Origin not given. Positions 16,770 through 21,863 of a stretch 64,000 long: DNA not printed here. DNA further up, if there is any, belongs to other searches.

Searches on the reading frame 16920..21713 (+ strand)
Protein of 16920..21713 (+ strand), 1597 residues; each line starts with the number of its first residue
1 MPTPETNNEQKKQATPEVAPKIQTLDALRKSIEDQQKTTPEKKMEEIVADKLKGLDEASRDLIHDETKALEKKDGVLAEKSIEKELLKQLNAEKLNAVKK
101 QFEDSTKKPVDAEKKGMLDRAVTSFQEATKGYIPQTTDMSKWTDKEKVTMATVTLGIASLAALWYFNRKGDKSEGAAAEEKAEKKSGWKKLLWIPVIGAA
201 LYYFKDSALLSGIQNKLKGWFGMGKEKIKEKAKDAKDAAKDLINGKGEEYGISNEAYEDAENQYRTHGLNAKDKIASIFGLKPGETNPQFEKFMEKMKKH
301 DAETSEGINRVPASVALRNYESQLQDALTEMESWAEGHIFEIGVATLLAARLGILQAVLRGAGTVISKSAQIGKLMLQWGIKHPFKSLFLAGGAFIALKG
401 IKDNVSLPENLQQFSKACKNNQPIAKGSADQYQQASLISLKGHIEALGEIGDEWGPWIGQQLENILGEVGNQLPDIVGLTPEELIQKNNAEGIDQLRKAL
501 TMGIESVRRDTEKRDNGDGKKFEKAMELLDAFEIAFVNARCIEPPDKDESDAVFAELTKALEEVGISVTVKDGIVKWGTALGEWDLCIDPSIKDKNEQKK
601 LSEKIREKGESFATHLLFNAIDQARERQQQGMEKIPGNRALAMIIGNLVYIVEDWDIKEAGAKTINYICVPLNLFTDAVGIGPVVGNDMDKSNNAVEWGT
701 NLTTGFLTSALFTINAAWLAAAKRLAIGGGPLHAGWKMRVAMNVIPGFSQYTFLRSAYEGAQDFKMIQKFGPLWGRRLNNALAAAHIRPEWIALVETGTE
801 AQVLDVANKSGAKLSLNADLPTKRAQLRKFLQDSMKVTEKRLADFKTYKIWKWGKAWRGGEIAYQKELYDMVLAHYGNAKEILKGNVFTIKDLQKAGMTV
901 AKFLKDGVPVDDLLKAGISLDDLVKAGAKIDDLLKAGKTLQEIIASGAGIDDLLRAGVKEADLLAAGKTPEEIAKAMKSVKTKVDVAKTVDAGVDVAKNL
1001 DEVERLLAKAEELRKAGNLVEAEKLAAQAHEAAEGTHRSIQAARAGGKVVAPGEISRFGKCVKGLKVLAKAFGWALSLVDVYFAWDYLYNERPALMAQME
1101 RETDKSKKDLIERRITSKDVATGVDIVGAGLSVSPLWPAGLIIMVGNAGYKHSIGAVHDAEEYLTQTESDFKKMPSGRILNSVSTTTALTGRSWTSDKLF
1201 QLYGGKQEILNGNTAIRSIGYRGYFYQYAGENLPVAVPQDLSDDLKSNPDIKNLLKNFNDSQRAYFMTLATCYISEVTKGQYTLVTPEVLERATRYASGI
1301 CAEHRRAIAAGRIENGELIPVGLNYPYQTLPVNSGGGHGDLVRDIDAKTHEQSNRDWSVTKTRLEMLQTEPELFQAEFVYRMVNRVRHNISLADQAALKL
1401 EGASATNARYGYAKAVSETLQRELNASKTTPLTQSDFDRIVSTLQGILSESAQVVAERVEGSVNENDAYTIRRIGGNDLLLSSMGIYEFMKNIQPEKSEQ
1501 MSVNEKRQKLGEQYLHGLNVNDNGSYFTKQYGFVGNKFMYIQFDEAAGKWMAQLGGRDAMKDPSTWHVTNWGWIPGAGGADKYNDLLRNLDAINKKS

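Call 13: search_protein_families(library=pfam, proteins=[window:16920-21713:+], max_evalue=0.001)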
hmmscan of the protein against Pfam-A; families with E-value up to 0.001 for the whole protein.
window:16920-21713:+ (1597 aa): 1 family
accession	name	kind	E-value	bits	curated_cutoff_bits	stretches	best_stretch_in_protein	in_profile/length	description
PF25296.1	Decapeptide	-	2.4e-11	43.8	45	1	883-947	7-71/74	Decapeptide repeat region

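Call 26: search_protein_families(library=ncbifam, proteins=[window:16920-21713:+], max_evalue=0.001)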
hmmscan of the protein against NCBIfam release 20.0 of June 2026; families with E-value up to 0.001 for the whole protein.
window:16920-21713:+ (1597 aa): 1 family
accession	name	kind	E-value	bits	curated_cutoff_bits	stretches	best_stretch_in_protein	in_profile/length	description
NF033900.0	T4SS_IcmE_DotG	equivalog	3.1e-13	48.7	750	1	879-1011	583-723/1008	type IVB secretion system protein DotG/IcmE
